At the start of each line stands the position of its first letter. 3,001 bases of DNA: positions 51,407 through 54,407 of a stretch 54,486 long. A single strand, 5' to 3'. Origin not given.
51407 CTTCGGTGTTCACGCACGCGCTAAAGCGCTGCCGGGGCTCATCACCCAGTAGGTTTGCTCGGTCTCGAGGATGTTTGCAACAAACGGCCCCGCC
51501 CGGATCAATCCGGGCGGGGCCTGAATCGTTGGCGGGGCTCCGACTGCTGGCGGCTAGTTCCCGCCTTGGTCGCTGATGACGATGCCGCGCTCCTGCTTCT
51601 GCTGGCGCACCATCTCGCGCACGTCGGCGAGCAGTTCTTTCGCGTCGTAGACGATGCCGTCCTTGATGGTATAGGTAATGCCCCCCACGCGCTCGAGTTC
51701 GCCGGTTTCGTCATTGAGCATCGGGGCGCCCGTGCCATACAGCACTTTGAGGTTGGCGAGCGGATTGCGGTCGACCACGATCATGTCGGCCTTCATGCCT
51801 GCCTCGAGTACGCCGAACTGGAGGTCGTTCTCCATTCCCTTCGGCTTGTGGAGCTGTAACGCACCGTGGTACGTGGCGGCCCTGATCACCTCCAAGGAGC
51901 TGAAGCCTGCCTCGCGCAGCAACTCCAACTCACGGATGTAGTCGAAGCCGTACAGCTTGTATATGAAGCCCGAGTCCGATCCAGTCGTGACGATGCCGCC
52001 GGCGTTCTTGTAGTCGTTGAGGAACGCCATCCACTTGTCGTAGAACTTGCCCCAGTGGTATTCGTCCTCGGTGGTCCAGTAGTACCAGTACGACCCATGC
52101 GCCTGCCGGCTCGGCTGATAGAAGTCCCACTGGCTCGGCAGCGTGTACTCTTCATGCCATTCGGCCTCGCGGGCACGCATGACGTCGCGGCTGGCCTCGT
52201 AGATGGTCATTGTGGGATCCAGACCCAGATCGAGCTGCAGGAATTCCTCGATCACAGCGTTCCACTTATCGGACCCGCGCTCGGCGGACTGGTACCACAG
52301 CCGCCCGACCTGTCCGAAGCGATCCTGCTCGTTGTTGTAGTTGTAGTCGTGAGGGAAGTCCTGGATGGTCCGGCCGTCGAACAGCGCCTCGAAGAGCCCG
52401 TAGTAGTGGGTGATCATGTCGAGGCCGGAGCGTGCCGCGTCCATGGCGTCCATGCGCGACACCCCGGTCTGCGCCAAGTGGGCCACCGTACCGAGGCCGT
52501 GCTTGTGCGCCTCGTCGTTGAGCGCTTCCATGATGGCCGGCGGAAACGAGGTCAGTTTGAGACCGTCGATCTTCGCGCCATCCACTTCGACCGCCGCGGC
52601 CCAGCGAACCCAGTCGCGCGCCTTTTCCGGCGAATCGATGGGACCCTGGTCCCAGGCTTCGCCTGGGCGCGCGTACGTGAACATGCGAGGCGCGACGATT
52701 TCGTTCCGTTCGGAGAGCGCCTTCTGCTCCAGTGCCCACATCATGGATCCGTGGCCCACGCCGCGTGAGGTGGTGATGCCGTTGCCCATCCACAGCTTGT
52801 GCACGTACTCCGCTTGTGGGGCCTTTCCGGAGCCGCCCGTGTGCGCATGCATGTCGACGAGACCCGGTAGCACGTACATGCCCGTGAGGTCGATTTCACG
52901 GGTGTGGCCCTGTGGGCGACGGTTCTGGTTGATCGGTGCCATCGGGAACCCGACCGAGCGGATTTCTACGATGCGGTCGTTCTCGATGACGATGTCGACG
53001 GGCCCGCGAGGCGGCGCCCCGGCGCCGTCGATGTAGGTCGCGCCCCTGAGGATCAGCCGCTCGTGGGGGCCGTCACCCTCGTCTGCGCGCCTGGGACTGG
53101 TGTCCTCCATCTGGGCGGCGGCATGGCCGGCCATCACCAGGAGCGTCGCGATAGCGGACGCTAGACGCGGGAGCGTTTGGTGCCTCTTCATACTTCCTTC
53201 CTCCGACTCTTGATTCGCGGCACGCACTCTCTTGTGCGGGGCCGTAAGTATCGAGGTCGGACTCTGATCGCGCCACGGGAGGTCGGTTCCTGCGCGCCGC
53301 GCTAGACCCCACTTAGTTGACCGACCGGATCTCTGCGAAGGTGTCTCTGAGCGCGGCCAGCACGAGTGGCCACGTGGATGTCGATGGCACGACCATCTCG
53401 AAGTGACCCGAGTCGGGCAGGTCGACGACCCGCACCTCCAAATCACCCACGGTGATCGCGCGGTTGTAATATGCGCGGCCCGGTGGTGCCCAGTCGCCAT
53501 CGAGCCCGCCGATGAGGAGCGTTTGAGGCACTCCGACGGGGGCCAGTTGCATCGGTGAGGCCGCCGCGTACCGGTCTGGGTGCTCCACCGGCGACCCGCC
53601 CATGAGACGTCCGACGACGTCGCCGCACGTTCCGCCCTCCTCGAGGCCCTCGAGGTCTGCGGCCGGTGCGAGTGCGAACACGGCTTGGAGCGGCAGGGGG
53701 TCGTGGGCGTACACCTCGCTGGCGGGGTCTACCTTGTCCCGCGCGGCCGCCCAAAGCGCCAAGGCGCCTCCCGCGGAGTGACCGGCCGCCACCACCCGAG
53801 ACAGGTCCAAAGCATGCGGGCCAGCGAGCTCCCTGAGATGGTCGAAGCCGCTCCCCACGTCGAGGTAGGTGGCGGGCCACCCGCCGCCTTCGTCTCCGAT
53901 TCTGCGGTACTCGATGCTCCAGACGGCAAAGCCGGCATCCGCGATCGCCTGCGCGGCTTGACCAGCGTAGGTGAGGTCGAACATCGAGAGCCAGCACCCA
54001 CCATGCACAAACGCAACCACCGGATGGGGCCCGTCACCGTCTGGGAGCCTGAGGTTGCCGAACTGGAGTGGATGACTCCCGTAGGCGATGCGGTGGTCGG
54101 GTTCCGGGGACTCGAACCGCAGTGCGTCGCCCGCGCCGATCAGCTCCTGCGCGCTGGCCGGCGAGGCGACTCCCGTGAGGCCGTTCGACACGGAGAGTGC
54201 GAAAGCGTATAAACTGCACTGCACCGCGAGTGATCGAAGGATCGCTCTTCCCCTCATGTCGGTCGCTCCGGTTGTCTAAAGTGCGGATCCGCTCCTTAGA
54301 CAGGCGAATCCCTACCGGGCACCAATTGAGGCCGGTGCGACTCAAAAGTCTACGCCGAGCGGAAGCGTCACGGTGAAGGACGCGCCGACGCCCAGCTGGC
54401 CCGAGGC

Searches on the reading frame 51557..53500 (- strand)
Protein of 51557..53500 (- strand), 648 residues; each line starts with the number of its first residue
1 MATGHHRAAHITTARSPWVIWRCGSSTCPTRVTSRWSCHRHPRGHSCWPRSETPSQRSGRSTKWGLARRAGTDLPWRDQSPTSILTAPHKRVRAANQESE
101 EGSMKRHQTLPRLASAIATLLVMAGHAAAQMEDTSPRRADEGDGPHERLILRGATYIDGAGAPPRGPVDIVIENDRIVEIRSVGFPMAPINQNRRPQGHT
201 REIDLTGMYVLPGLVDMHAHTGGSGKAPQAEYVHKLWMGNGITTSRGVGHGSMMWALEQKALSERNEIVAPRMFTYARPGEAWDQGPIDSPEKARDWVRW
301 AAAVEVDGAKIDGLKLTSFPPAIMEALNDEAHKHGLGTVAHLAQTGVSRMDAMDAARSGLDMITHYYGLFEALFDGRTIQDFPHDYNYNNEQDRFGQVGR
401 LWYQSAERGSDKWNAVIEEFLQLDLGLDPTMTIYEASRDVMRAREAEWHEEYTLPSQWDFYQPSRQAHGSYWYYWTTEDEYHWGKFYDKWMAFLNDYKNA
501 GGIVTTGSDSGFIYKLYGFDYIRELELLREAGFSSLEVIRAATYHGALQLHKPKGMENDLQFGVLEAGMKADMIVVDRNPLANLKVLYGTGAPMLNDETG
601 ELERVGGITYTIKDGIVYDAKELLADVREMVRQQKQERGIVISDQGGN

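Call 57: search_protein_families(library=pfam, proteins=[window:51557-53500:-], max_evalue=0.001)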
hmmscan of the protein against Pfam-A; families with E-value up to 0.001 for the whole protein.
window:51557-53500:- (648 aa): 2 families
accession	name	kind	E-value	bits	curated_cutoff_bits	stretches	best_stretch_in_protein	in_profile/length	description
PF01979.26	Amidohydro_1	-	6.4e-11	42.5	25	1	492-615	234-342/345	Amidohydrolase family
PF07969.17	Amidohydro_3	-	1.1e-09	38.7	29.7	1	201-225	1-25/472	Amidohydrolase family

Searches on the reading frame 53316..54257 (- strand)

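Call 57: search_protein_families(library=pfam, proteins=[window:53316-54257:-], max_evalue=0.001)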
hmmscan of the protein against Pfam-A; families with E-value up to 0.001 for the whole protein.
window:53316-54257:- (314 aa): 4 families
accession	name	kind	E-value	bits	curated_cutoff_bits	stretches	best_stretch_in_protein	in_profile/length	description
PF20434.5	BD-FAE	-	5.3e-20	72.3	26.8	1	74-251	9-197/215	BD-FAE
PF07859.19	Abhydrolase_3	-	3.1e-08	34.1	25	1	82-202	2-112/210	alpha/beta hydrolase fold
PF00326.27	Peptidase_S9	-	7.8e-05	22.7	22.6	1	142-285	53-187/213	Prolyl oligopeptidase family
PF00561.26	Abhydrolase_1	-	0.00041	20.5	25.8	0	79-187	1-102/245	alpha/beta hydrolase fold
